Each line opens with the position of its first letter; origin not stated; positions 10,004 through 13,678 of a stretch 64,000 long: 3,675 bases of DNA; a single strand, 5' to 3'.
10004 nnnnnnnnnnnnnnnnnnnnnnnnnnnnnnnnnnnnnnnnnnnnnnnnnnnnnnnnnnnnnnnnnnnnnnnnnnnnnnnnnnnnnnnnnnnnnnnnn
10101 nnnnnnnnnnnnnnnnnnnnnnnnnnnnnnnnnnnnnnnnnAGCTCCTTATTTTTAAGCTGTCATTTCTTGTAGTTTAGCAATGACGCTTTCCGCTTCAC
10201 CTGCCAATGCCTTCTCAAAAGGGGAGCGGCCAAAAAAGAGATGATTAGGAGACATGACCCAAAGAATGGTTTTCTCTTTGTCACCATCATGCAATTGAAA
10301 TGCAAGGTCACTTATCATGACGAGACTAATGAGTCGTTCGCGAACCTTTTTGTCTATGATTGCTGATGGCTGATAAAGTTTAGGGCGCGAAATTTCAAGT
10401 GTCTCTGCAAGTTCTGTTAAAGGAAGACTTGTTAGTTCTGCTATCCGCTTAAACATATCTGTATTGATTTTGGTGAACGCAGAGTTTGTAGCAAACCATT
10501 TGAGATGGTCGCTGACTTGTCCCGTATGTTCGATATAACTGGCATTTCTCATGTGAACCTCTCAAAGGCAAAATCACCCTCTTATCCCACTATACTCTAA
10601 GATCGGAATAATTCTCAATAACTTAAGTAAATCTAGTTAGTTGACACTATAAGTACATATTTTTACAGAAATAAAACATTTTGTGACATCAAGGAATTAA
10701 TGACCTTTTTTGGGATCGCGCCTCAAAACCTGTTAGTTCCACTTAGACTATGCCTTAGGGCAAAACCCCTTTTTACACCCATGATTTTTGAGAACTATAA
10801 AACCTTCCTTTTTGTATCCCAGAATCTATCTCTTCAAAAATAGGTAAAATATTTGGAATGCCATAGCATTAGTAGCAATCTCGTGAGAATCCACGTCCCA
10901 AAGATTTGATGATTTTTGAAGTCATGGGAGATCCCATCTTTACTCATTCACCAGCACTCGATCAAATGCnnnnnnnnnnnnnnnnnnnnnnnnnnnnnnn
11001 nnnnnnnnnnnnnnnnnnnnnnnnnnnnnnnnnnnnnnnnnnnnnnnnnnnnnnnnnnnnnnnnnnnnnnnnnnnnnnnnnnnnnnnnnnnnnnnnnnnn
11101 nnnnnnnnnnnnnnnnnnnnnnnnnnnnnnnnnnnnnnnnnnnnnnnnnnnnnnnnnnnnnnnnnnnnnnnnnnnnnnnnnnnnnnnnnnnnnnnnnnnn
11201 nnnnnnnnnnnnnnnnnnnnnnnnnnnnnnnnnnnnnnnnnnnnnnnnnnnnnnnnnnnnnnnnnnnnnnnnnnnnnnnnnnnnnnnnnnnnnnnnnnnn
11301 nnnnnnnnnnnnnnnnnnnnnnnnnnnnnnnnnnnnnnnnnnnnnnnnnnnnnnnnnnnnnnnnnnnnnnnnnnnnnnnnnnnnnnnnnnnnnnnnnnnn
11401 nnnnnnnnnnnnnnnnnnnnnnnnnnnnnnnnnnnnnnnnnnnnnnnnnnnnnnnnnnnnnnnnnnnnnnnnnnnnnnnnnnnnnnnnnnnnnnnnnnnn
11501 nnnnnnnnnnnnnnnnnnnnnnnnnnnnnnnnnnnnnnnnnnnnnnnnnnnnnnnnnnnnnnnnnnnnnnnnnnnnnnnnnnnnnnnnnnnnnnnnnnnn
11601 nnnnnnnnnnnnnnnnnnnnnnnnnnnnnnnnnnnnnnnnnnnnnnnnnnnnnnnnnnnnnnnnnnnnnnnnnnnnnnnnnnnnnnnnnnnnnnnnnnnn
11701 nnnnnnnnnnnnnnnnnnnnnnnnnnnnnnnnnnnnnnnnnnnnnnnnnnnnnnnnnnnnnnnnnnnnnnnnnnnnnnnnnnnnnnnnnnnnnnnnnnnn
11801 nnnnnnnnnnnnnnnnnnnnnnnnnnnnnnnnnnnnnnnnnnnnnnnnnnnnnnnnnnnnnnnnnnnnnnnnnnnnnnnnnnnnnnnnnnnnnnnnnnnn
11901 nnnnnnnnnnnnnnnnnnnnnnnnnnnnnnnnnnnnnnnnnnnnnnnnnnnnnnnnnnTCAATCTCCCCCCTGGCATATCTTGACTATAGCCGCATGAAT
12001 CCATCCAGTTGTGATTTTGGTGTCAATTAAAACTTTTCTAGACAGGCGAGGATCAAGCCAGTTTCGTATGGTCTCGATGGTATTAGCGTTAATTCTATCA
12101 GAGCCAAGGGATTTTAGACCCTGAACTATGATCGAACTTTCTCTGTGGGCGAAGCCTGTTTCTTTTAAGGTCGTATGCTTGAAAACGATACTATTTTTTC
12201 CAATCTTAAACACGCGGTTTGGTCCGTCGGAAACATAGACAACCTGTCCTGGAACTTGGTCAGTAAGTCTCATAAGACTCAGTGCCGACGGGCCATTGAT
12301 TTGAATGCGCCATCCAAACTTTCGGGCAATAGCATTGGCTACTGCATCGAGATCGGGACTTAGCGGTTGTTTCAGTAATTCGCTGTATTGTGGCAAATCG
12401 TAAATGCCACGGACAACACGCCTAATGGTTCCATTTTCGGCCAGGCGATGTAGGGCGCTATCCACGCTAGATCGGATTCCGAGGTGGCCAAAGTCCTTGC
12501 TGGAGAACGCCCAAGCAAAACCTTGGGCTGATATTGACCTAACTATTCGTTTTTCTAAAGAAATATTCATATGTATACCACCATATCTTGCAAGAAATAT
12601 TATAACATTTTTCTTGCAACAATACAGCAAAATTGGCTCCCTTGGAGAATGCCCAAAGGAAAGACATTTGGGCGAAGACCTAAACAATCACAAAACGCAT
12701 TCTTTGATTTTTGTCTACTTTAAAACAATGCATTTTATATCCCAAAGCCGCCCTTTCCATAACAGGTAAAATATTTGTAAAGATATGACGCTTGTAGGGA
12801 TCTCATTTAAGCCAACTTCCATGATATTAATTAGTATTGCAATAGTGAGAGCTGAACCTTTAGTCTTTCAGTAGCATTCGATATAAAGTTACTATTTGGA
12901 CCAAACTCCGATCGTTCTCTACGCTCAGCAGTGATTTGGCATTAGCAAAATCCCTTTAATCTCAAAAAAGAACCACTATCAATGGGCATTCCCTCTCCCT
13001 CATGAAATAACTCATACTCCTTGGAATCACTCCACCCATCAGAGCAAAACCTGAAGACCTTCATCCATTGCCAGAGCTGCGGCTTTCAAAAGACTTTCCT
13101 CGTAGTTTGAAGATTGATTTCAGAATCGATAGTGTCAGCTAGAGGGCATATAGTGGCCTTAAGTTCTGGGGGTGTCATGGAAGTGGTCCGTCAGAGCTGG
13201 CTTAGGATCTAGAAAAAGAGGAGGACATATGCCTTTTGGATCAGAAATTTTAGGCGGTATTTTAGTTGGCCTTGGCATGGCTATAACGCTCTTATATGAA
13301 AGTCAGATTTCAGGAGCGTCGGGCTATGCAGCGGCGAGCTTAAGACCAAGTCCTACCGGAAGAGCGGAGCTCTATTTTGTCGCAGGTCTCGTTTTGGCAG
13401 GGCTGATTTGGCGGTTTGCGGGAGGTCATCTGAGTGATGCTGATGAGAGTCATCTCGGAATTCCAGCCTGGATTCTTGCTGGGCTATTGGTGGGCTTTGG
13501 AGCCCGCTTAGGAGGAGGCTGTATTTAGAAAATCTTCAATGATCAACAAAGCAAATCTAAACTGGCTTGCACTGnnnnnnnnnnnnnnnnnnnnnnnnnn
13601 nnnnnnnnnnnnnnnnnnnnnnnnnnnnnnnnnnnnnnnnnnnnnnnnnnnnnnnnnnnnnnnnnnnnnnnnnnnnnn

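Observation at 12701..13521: Two-tier direct repeat (80% then 99% identity) duplicating the yeeE 5' region brackets 17.8 kb of the island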

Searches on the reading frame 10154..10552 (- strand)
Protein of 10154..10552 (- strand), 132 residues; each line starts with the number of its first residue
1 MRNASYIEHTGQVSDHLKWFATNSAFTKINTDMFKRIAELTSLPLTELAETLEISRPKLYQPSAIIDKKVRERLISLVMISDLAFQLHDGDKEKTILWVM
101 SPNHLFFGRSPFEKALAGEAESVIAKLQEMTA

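Call 23: search_protein_families(library=pfam, proteins=[window:10154-10552:-], max_evalue=0.01)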
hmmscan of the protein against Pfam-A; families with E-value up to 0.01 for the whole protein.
window:10154-10552:- (132 aa): 0 families

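Call 26: search_protein_families(library=pfam, proteins=[window:10154-10552:-], max_evalue=1)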
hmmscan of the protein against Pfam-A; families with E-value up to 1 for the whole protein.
window:10154-10552:- (132 aa): 2 families
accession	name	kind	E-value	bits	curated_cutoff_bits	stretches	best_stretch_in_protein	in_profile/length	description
PF09722.15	Xre_MbcA_ParS_C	-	0.016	15.7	24.5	1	84-114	2-31/51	Antitoxin Xre/MbcA/ParS C-terminal toxin-binding domain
PF20432.4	Xre-like-HTH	-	0.017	15.9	25.8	1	32-78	13-62/63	Antitoxin Xre-like helix-turn-helix domain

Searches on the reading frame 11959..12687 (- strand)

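Call 6: search_protein_families(library=pfam, proteins=[window:11959-12687:-], max_evalue=0.01)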
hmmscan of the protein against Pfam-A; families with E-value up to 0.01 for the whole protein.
window:11959-12687:- (242 aa): 2 families
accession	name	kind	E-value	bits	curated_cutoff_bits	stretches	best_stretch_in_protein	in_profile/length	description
PF19570.5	DUF6088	-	4.9e-30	105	25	1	63-211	17-164/172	Family of unknown function (DUF6088)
PF13338.12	AbiEi_4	-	0.0044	17.5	25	0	61-96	14-46/49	Transcriptional regulator, AbiEi antitoxin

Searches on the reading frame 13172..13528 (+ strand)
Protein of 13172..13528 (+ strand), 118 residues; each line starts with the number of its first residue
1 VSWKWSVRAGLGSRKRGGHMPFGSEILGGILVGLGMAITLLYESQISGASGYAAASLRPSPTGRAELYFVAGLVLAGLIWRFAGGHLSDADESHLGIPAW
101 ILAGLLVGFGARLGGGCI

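Call 6: search_protein_families(library=pfam, proteins=[window:13172-13528:+], max_evalue=0.01)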
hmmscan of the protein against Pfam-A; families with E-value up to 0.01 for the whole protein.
window:13172-13528:+ (118 aa): 1 family
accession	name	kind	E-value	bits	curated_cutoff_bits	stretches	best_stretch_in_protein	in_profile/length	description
PF04143.19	Sulf_transp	-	0.001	19.2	27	1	71-117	28-74/310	Sulphur transport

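Call 12: find_encoding_contigs(protein=window:13229-13528:+, flank=10000, max_places=10)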
Protein window:13229-13528:+ (99 aa): no gene with exactly this product is on record in the collection.
